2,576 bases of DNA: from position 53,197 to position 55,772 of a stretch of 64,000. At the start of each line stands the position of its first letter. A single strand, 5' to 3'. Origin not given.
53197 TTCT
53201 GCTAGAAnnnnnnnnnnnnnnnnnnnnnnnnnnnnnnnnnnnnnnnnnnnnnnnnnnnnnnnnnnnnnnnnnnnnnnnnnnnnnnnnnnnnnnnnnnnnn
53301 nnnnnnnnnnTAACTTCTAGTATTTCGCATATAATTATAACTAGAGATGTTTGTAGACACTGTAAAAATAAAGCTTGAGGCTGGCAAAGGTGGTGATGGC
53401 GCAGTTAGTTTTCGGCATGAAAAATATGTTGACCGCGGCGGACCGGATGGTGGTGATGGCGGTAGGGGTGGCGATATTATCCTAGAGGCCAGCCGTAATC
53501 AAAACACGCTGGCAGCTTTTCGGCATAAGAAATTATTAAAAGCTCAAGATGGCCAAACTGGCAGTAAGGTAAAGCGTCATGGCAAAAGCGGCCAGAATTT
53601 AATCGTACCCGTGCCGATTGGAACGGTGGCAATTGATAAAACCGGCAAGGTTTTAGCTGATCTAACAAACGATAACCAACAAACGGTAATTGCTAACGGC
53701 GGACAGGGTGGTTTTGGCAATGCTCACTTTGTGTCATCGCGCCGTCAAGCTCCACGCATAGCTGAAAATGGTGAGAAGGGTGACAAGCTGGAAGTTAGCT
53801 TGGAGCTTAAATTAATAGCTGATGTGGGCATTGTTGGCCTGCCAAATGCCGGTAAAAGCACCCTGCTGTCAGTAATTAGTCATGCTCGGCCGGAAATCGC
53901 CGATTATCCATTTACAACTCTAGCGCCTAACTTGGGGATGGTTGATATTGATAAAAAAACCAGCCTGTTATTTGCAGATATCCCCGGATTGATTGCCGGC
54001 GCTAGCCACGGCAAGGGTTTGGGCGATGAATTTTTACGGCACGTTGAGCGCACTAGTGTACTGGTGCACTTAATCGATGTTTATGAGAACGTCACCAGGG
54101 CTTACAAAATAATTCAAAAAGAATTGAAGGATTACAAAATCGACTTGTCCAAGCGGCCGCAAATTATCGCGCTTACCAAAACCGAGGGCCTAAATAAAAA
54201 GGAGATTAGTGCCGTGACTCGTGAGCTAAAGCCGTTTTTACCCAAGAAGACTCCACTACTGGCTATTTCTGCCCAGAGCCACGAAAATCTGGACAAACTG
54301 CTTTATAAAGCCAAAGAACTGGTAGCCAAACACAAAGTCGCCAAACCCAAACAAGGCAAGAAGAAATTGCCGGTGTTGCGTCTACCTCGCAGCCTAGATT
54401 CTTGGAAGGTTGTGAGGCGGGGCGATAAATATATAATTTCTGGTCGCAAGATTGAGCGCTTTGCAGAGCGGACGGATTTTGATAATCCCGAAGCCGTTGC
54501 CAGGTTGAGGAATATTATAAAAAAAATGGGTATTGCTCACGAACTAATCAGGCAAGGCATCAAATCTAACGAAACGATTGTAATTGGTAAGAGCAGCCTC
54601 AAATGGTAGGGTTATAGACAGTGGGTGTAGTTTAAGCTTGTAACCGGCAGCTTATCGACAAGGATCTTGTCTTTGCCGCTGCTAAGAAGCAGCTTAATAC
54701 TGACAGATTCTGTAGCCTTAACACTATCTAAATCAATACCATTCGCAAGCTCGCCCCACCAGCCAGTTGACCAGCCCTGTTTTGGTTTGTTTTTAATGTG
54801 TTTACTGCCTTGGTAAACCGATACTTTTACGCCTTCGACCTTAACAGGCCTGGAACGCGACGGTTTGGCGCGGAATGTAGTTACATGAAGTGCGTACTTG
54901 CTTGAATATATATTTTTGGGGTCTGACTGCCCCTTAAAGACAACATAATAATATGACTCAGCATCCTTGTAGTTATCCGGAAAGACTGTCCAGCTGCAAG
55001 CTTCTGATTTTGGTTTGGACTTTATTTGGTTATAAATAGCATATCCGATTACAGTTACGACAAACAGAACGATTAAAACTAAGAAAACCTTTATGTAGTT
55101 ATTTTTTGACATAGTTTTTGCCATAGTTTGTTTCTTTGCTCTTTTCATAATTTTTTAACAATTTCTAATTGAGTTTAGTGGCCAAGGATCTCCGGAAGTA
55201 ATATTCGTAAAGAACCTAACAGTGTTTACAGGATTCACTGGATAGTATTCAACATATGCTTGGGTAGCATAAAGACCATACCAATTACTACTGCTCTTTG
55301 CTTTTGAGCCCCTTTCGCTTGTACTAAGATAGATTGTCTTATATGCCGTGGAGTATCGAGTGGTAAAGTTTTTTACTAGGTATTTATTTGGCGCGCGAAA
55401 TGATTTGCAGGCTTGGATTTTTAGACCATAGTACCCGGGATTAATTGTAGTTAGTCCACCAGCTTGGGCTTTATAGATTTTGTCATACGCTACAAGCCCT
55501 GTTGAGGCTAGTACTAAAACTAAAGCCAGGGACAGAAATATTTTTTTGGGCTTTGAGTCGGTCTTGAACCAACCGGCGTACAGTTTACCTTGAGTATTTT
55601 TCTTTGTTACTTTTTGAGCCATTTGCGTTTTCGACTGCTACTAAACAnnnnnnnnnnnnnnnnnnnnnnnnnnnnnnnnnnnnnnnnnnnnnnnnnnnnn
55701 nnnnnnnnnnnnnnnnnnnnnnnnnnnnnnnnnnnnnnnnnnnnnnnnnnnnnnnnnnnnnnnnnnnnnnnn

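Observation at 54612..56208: Tandem triplet of AT-rich paralogous membrane-anchored proteins with a conserved Cys pair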

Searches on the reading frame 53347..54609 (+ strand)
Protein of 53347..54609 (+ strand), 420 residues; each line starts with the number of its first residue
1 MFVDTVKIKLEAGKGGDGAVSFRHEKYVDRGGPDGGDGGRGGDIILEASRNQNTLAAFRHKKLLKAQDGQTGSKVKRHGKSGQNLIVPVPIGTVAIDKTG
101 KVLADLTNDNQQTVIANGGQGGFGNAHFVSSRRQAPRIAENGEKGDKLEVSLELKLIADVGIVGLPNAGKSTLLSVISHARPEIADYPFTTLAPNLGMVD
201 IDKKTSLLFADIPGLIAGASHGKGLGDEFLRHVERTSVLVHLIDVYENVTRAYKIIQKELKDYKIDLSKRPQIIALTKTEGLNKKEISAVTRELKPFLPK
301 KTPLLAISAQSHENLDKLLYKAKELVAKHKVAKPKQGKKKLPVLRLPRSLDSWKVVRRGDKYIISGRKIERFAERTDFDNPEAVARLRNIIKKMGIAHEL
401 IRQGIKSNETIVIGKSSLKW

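Call 9: find_related_loci(query=window:53347-54609:+, collection=genome_contigs, flank=10000)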
Query window:53347-54609:+ (420 aa) in genome_contigs; peptide patterns used: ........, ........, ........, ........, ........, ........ (x = any residue, [..] = any of these).
157 stretches matched a pattern; 27 encode a relative of the query (tblastn E <= 1e-3); 27 distinct loci.
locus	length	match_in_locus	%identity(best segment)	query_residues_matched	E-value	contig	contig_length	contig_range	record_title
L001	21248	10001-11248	60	1-416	3e-160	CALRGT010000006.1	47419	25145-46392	MAG: uncultured Candidatus Saccharimonas sp. isolate MsH-01oct19-19 genome assembly, contig: MsH-01oct19-C1113, whole ge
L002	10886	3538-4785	61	1-416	4e-160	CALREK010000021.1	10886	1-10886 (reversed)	MAG: uncultured Candidatus Saccharimonas sp. isolate RH-23may17-197 genome assembly, contig: RH-23may17-C48190, whole ge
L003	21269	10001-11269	62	1-420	2e-159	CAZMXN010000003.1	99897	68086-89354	MAG TPA_asm: uncultured Candidatus Saccharibacteria bacterium isolate SRP144015_co1_122 genome assembly, contig: NODE_10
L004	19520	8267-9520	61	1-416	1e-149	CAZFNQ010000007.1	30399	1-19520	MAG TPA_asm: uncultured Candidatus Saccharibacteria bacterium isolate SRP200132_co1_509 genome assembly, contig: NODE_25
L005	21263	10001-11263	58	1-418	6e-139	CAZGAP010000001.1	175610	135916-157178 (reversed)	MAG TPA_asm: uncultured Candidatus Saccharibacteria bacterium isolate SRP090828_co2_17 genome assembly, contig: NODE_22_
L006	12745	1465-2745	55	1-420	2e-135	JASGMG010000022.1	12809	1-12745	MAG: Patescibacteria group bacterium isolate DJKA123_ANT-F21_bin.43 scaffold_1884, whole genome shotgun sequence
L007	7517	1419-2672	56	1-414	1e-134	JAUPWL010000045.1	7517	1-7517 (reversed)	MAG: Patescibacteria group bacterium isolate erpe_2018_sw_45hr_WHONDRS-SW48-000100_F_bin.11 scaffold_865, whole genome s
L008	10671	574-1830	55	1-414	4e-133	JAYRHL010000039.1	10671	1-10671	MAG: Candidatus Saccharimonadaceae bacterium isolate SZ_szas25bin.26 k141_1515529, whole genome shotgun sequence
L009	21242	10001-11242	54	1-414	2e-131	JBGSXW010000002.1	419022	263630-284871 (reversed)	MAG: Candidatus Saccharimonadales bacterium isolate JTS-RE76 k141_7948183, whole genome shotgun sequence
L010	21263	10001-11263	56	1-414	2e-131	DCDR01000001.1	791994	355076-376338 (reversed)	MAG TPA_asm: Candidatus Saccharibacteria bacterium UBA1050 UBA1050_contig_1, whole genome shotgun sequence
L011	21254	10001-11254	54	1-415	1e-128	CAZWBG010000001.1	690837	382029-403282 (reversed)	MAG TPA_asm: uncultured Candidatus Saccharibacteria bacterium isolate SRP344714_co1_230 genome assembly, contig: NODE_6_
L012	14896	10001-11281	56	1-420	3e-127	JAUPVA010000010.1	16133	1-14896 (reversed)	MAG: Patescibacteria group bacterium isolate erpe_2018_sw_21hr_WHONDRS-SW48-000092_B_bin.69 scaffold_138841, whole genom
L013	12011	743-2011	56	1-418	9e-127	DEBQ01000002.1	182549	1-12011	MAG TPA_asm: Candidatus Saccharibacteria bacterium UBA2952 UBA2952_contig_44, whole genome shotgun sequence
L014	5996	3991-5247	53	1-416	8e-124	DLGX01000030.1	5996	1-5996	MAG TPA_asm: Candidatus Saccharibacteria bacterium UBA7683 UBA7683_contig_46092, whole genome shotgun sequence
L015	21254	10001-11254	55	1-415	1e-122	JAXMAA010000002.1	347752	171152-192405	MAG: Candidatus Saccharimonadales bacterium isolate STL-PAT16 C2.208.fa-2, whole genome shotgun sequence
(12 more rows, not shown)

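Call 45: find_related_loci(query=window:53347-54609:+, collection=metagenome_contigs, flank=7000)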
Query window:53347-54609:+ (420 aa) in metagenome_contigs; peptide patterns used: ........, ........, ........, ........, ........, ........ (x = any residue, [..] = any of these).
249 stretches matched a pattern; 30 encode a relative of the query (tblastn E <= 1e-3); 30 distinct loci.
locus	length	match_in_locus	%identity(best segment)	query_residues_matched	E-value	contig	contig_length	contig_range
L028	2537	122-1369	64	1-415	1e-173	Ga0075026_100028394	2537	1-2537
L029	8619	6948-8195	61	1-416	1e-160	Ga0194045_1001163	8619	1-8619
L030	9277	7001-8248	61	1-416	1e-160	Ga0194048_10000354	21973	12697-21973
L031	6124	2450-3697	61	1-416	9e-162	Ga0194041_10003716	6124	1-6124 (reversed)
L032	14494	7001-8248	58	2-414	6e-151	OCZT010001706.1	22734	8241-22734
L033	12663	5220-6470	55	2-413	3e-141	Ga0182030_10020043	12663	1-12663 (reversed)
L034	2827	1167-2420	57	1-414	1e-141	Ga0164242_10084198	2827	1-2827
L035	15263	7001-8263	56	1-414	1e-131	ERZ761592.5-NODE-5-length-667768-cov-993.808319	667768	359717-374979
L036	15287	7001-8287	55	1-420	2e-130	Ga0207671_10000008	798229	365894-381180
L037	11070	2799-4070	55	1-418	1e-128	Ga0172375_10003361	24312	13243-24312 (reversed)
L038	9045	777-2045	56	1-418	4e-127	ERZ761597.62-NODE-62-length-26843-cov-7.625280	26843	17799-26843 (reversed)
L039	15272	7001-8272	55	1-418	1e-124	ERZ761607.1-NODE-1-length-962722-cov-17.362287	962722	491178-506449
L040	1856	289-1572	54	1-420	3e-134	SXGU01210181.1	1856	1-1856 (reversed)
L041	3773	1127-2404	55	1-420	7e-127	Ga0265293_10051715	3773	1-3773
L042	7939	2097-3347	53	1-414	6e-122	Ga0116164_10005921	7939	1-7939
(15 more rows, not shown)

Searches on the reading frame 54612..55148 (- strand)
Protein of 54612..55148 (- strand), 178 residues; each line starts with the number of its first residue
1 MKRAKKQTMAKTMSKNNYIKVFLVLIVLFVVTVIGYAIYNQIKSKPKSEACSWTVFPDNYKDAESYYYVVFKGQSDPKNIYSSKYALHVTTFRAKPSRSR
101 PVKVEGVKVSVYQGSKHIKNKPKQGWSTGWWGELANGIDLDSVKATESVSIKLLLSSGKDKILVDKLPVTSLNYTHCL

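Call 4: search_protein_families(library=pfam, proteins=[window:54612-55148:-], max_evalue=1)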
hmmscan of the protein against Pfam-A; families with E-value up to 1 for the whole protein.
window:54612-55148:- (178 aa): 9 families
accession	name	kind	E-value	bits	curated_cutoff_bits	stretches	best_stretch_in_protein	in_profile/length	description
PF12129.13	PHTF1-2_N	-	0.00015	22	25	1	90-128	32-70/156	Homeodomain containing protein PHTF1/2, N-terminal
PF06682.17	SARAF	-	0.015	15.4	30.8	1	8-137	149-260/333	SOCE-associated regulatory factor of calcium homoeostasis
PF12669.12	FeoB_associated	-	0.04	14.6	27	1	22-51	3-29/44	FeoB-associated Cys-rich membrane protein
PF13574.12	Reprolysin_2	-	0.051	13.9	27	1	6-64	60-120/195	Metallo-peptidase family M12B Reprolysin-like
PF05739.25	SNARE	-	0.061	13.8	26.8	1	9-34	27-52/53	SNARE domain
PF04530.17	Viral_Beta_CD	-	0.091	13.5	23.4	1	6-81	37-108/123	Viral Beta C/D like family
PF05961.16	Chordopox_A13L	-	0.15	12.8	24.1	1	21-52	5-36/69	Chordopoxvirus A13L protein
PF04277.18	OAD_gamma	-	0.16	13.1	27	1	21-50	14-43/76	Oxaloacetate decarboxylase, gamma chain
PF13994.11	PgaD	-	0.18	12.2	27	1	7-47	63-103/148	PgaD-like protein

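Call 10: find_homologous_proteins(query=window:54612-55148:-, max_evalue=0.01)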
Query window:54612-55148:- (178 aa): 1 proteins with E <= 0.01 among 62 candidates.
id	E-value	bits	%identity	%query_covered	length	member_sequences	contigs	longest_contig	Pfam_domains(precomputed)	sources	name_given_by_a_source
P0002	9.4e-108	375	100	96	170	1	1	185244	-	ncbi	-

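Call 29: search_protein_families(library=ncbifam, proteins=[window:54612-55148:-], max_evalue=1)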
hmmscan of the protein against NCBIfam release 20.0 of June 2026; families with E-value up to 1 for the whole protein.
window:54612-55148:- (178 aa): 4 families
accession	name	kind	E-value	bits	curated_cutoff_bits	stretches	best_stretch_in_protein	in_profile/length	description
TIGR00327.1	secE_euk_arch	equivalog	0.031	14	36.2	1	9-39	19-50/61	protein translocase SEC61 complex subunit gamma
NF033556.1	MerTP_fusion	equivalog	0.05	13.2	180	1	12-52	27-67/186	mercuric transport protein MerTP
NF042931.1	SAG1386_EF1546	equivalog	0.063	13.4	80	1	5-50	17-62/158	SAG1386/EF1546 family surface-associated protein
NF040904.1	PhrA_Strep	subfamily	0.11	12.7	40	1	13-47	1-35/56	PhrA family quorum-sensing system peptide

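Call 30: search_protein_families(library=phrogs, proteins=[window:54612-55148:-], max_evalue=1)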
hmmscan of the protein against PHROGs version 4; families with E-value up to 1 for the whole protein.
window:54612-55148:- (178 aa): 3 families
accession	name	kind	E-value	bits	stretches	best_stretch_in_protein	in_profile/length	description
phrog_2720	-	unknown function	0.091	13.4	1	6-42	59-96/134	-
phrog_9859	-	unknown function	0.14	13.4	1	22-50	5-33/116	-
phrog_34982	-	unknown function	0.93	10.4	0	18-42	18-41/41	-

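Call 49: search_protein_families(library=padloc, proteins=[window:54612-55148:-], max_evalue=1)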
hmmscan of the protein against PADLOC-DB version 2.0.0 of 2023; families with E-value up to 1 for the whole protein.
window:54612-55148:- (178 aa): 0 families

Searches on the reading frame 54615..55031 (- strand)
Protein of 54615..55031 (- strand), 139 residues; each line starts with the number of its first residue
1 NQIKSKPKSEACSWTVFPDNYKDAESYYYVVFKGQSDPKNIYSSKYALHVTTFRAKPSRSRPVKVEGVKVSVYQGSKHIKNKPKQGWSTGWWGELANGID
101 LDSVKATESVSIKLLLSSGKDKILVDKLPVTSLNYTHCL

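Call 38: predict_structure(alignment_id=A3)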
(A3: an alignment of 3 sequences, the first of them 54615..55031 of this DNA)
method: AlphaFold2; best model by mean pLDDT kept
length: 139 residues; sequences in the alignment: 3
mean_pLDDT: 47.7   pTM: 0.47
mean pLDDT of the five models: 47.7, 44.2, 44.2, 39.3, 37.7
residues with pLDDT >= 90: 0; 70-90: 1; 50-70: 54; < 50: 84
segments of 3 or more residues with pLDDT < 50: 1-50, 56-58, 82-86, 89-101, 127-139
pLDDT, mean of each block of 10 residues (from residue 1): 34 33 41 42 44 52 62 65 46 38 58 65 54 30
secondary structure, 60 per line:
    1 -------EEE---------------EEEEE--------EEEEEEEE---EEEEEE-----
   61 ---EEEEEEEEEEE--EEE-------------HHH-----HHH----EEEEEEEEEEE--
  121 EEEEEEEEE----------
elements in order: E8-10 E26-30 E39-46 E50-55 E64-74 E77-79 E108-118 E121-129

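Call 58: fold_search(model_id=the predicted structure, library=pdb)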
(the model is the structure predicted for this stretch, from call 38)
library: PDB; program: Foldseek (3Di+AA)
matches with E <= 10: 208; with E <= 0.001: 0
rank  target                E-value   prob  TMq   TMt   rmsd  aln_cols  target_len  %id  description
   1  7zdz_C                2.0e-01  0.16  0.26  0.14  12.4       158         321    9  Cryo-EM structure of the human inward-rectifier potassium 2.1 channel (Kir2.1) (released 2022-09-28)
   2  3cfi_E                4.0e-01  0.11  0.21  0.19  13.6       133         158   14  Nanobody-aided structure determination of the EPSI:EPSJ pseudopilin heterdimer from Vibrio Vulnificus (released 2009-01-13)
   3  3mnm_A                5.5e-01  0.04  0.14  0.16  17.4       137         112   12  Crystal structure of GAE domain of GGA2p from Saccharomyces cerevisiae (released 2010-09-08)
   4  2dwy_B                6.8e-01  0.04  0.17  0.18  18.4       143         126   13  Crystal Structure Analysis of GGA1-GAE (released 2007-04-17)
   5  8g61_5A               7.2e-01  0.07  0.17  0.17  14.5       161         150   10  mRNA decoding in human is kinetically and structurally distinct from bacteria (AC state) (released 2023-04-19)
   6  1om9_A                7.2e-01  0.04  0.17  0.16  18.4       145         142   13  Structure of the GGA1-appendage in complex with the p56 binding peptide (released 2003-07-29)
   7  8j97_A                8.0e-01  0.13  0.29  0.15  14.8       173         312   10  Structure of Muscarinic receptor (M2R) in complex with beta-arrestin1 (Local refine, cross-linked) (released 2023-12-27)
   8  2fnb_MODEL_1_A        8.0e-01  0.10  0.19  0.25   9.2        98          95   10  NMR STRUCTURE OF THE FIBRONECTIN ED-B DOMAIN, NMR, 20 STRUCTURES (released 1998-12-23)
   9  6q84_F                8.5e-01  0.08  0.19  0.20  14.1       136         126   11  Crystal structure of RanGTP-Pdr6-eIF5A export complex (released 2019-05-01)
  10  8ut0_Ls               9.4e-01  0.06  0.19  0.18  14.4       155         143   10  Eukaryotic 80S ribosome with Reh1, eIF5A and A/P site tRNA (released 2024-11-06)
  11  1na8_A                9.4e-01  0.06  0.20  0.19  15.4       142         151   13  Crystal structure of ADP-ribosylation factor binding protein GGA1 (released 2003-07-29)
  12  5dlq_E                9.9e-01  0.06  0.19  0.19  16.1       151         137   14  Crystal structure of RanGTP-Exportin 4-eIF5A complex (released 2016-06-22)
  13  1jrh_I                1.2e+00  0.23  0.33  0.42   5.7        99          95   12  COMPLEX (ANTIBODY/ANTIGEN) (released 1998-03-25)
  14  1una_A                1.2e+00  0.13  0.26  0.29   8.2       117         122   12  UNASSEMBLED VIRUS COAT PROTEIN DIMER, BACTERIOPHAGE RNA-BINDING DIMER (released 1996-11-08)
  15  8faa_A                1.2e+00  0.05  0.19  0.07  13.8       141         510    8  Crystal structure of Xanthomonas campestris GH35 beta-galactosidase (released 2023-11-29)
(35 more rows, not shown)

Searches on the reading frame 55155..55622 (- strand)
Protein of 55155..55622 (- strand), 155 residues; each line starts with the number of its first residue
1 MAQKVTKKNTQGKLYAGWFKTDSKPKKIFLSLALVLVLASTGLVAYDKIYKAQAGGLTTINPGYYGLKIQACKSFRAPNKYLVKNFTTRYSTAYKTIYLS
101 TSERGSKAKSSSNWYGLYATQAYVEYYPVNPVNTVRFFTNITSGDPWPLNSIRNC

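Call 4: search_protein_families(library=pfam, proteins=[window:55155-55622:-], max_evalue=1)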
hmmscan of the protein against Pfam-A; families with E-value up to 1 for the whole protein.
window:55155-55622:- (155 aa): 0 families

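Call 29: search_protein_families(library=ncbifam, proteins=[window:55155-55622:-], max_evalue=1)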
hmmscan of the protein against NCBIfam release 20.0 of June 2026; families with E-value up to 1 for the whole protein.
window:55155-55622:- (155 aa): 0 families

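Call 30: search_protein_families(library=phrogs, proteins=[window:55155-55622:-], max_evalue=1)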
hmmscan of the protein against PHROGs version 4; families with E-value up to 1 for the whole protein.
window:55155-55622:- (155 aa): 3 families
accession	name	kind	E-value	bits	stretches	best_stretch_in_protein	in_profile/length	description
phrog_1486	-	moron, auxiliary metabolic gene and host takeover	0.016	16.5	1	3-68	59-121/130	membrane protein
phrog_20537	-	unknown function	0.031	15.4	1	59-81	34-56/78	-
phrog_4727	-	unknown function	0.099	13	1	62-106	54-98/305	-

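Call 49: search_protein_families(library=padloc, proteins=[window:55155-55622:-], max_evalue=1)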
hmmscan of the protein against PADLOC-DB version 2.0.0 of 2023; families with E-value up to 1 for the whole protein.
window:55155-55622:- (155 aa): 0 families
